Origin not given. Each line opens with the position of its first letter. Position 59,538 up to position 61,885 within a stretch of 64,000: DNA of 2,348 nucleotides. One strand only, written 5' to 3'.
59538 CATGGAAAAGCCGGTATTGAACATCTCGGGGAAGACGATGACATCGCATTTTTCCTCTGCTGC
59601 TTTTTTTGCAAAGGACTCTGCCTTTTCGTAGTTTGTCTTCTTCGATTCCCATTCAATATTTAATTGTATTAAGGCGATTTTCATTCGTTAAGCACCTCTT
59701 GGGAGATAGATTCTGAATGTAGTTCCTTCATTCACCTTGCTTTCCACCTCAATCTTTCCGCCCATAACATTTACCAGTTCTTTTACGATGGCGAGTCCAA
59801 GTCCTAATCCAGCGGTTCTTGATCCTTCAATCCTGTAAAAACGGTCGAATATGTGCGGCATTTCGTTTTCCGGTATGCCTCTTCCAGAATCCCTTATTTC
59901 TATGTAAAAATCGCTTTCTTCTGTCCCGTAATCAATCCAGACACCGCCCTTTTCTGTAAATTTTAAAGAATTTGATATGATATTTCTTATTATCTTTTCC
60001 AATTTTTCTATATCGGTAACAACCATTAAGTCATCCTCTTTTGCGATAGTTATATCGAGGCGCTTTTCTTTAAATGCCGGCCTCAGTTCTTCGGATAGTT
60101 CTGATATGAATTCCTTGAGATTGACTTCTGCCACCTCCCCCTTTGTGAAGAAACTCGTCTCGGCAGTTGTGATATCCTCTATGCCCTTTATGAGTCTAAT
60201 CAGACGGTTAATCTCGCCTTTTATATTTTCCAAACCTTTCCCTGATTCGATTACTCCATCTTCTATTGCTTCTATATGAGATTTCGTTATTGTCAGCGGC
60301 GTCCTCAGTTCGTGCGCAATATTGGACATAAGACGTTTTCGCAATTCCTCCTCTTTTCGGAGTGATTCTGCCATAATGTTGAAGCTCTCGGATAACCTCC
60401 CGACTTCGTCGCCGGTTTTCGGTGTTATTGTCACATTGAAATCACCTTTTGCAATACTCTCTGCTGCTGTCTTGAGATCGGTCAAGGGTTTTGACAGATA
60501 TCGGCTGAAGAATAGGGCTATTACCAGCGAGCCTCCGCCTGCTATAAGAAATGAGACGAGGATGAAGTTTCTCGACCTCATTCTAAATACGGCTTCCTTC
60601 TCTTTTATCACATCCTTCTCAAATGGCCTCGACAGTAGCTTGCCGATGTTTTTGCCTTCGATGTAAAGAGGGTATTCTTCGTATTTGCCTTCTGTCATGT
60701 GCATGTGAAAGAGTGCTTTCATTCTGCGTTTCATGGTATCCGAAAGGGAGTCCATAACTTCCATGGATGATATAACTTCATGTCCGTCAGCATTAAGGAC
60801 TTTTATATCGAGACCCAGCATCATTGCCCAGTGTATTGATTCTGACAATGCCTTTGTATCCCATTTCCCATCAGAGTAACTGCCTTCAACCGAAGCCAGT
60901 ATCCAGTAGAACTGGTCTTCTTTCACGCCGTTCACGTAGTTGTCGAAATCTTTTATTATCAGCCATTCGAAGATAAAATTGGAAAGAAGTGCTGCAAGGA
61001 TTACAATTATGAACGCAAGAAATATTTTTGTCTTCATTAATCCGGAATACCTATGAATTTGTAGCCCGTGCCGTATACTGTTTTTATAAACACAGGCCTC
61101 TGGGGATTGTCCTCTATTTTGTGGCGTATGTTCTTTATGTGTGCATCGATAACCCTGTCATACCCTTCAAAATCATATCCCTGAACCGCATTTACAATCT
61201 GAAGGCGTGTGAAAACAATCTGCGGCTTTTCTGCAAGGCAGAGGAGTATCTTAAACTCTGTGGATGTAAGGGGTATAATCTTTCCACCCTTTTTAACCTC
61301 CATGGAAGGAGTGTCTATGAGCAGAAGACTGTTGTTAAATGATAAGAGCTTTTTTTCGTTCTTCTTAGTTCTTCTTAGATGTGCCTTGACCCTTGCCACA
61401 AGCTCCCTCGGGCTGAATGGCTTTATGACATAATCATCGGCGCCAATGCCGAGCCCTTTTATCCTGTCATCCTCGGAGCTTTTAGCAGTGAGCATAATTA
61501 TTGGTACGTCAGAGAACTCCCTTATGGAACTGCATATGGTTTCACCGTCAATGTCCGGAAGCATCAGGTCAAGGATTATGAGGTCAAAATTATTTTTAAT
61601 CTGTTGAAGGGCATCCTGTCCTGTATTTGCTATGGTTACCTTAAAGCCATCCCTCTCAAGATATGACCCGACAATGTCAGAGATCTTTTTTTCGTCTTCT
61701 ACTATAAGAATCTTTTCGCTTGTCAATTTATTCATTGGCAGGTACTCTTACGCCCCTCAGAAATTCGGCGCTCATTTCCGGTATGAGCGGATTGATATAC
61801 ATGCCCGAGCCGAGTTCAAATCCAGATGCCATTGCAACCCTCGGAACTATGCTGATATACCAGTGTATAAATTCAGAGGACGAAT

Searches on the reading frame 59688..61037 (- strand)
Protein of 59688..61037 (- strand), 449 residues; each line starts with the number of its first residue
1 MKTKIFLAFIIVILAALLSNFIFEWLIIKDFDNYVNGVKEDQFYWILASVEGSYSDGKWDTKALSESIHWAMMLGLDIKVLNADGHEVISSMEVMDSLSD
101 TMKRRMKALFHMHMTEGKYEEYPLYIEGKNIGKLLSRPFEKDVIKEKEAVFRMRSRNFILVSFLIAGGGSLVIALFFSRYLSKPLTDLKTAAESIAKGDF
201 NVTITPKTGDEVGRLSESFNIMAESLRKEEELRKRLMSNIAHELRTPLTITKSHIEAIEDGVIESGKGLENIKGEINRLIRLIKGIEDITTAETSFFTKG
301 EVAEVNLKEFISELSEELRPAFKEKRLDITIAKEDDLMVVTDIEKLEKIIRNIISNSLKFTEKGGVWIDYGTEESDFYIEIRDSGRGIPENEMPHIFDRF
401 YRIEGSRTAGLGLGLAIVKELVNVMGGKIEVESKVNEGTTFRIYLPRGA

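Call 78: search_protein_families(library=ncbifam, proteins=[window:59688-61037:-], max_evalue=1e-25)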
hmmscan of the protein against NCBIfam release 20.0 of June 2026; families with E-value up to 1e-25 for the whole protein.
window:59688-61037:- (449 aa): 41 families (the best 25 are shown)
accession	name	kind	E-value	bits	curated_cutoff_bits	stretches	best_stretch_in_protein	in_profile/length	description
NF012163.2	BaeS_SmeS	equivalog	6.2e-66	223.2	500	1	3-434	7-445/457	sensor histidine kinase efflux regulator BaeS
NF033092.0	HK_WalK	equivalog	8.5e-60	202.9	725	1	228-446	367-593/594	cell wall metabolism sensor histidine kinase WalK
NF007837.0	PRK10549.1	equivalog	8.4e-55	186.3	603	1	4-446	11-457/466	envelope stress sensor histidine kinase BaeS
NF046044.1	PnpS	equivalog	1.9e-54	185.2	400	1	226-446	163-390/390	two-component system histidine kinase PnpS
NF041210.1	his_kin_PieS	equivalog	5.6e-47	160.8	850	1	159-446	173-469/474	two component system sensor histidine kinase PieS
TIGR02966.1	phoR_proteo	equivalog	2.4e-45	155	334.2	1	225-444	106-332/333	phosphate regulon sensor histidine kinase PhoR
NF047874.1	MASE3_PAS_HK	subfamily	5.5e-44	151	560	1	225-447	390-625/655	MASE3 domain-containing sensor histidine kinase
NF040691.1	MtrAB_MtrB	equivalog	7.4e-43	147.3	450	1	172-448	203-493/507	MtrAB system histidine kinase MtrB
NF045900.1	HisKinCpxALeg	equivalog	1.3e-42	146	800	1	167-446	162-450/451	two-component system sensor histidine kinase CpxA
NF008468.0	PRK11360.1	equivalog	7.6e-41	140.2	646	1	235-447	398-608/616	two-component system sensor histidine kinase AtoS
NF012226.0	AdeS_HK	equivalog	2.5e-40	138.7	500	1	146-446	49-352/353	two-component sensor histidine kinase AdeS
NF041735.1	hist_kin_RppB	equivalog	8.1e-40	136.9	400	1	236-446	219-438/438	two-component system sensor histidine kinase RppB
NF008312.0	PRK11100.1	equivalog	2.3e-38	132.2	356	1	153-447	178-474/477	two-component system sensor histidine kinase CreC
TIGR01386.1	cztS_silS_copS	subfamily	1.1e-37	130.1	292.55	1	14-446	14-457/457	heavy metal sensor histidine kinase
NF007004.0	PRK09467.1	equivalog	2.6e-37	128.7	415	1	85-447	93-436/440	two-component system sensor histidine kinase EnvZ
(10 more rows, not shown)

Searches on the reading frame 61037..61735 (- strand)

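Call 78: search_protein_families(library=ncbifam, proteins=[window:61037-61735:-], max_evalue=1e-25)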
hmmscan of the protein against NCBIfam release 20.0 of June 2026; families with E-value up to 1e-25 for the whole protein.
window:61037-61735:- (232 aa): 35 families (the best 25 are shown)
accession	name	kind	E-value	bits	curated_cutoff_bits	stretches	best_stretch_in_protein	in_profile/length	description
NF040689.1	MtrAB_MtrA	equivalog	4.8e-66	222.2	300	1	9-226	1-217/219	MtrAB system response regulator MtrA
NF007982.1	PRK10710.1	equivalog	3.1e-65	220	380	1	5-227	6-227/235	envelope stress response regulator BaeR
NF040534.1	resp_reg_YycF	equivalog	9e-63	211.6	340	1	8-226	2-226/231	response regulator YycF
NF008296.0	PRK11083.1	equivalog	1.7e-62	210.8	273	1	6-226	3-224/228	two-component system response regulator CreB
NF033117.2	vanR_ACDEGLN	exception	7.4e-62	208.9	350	1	9-226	1-224/226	VanR-ABDEGLN family response regulator transcription factor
TIGR02154.1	PhoB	equivalog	2.6e-60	203.5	296.2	1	6-227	2-225/226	phosphate regulon transcriptional regulator PhoB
NF045944.1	ResRegRpaBCyano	equivalog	5.4e-60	202.6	330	1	10-227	1-227/229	response regulator transcription factor RpaB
NF007005.1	PRK09468.1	equivalog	1.1e-58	198.5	331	1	6-228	3-232/237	osmolarity response regulator transcription factor OmpR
NF041733.1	resp_reg_CseB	equivalog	4.7e-56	189.7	350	1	8-227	2-226/228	two-component system response regulator CseB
NF033120.0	vanR_FM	exception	4.4e-55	186.8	460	1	8-229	5-231/231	vancomycin resistance response regulator transcription factor, VanR-F/VanR-M family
NF053854.1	RespRegPhoBBctds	equivalog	5.4e-55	186.2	270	1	9-227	1-224/225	two-component system response regulator PhoB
NF041209.1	resp_regPieR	equivalog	1.4e-54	185.2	450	1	8-227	2-227/231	two component system response regulator PieR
NF012227.0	AdeR_RR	equivalog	9.5e-52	175.8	340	1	6-227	11-236/239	efflux system response regulator transcription factor AdeR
TIGR01387.1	cztR_silR_copR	subfamily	1.4e-51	175.2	279.2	1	9-227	1-218/218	heavy metal response regulator transcription factor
NF000404.1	vanR-D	exception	6.8e-51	173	500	1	6-226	2-229/232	vancomycin resistance response regulator transcription factor VanR-D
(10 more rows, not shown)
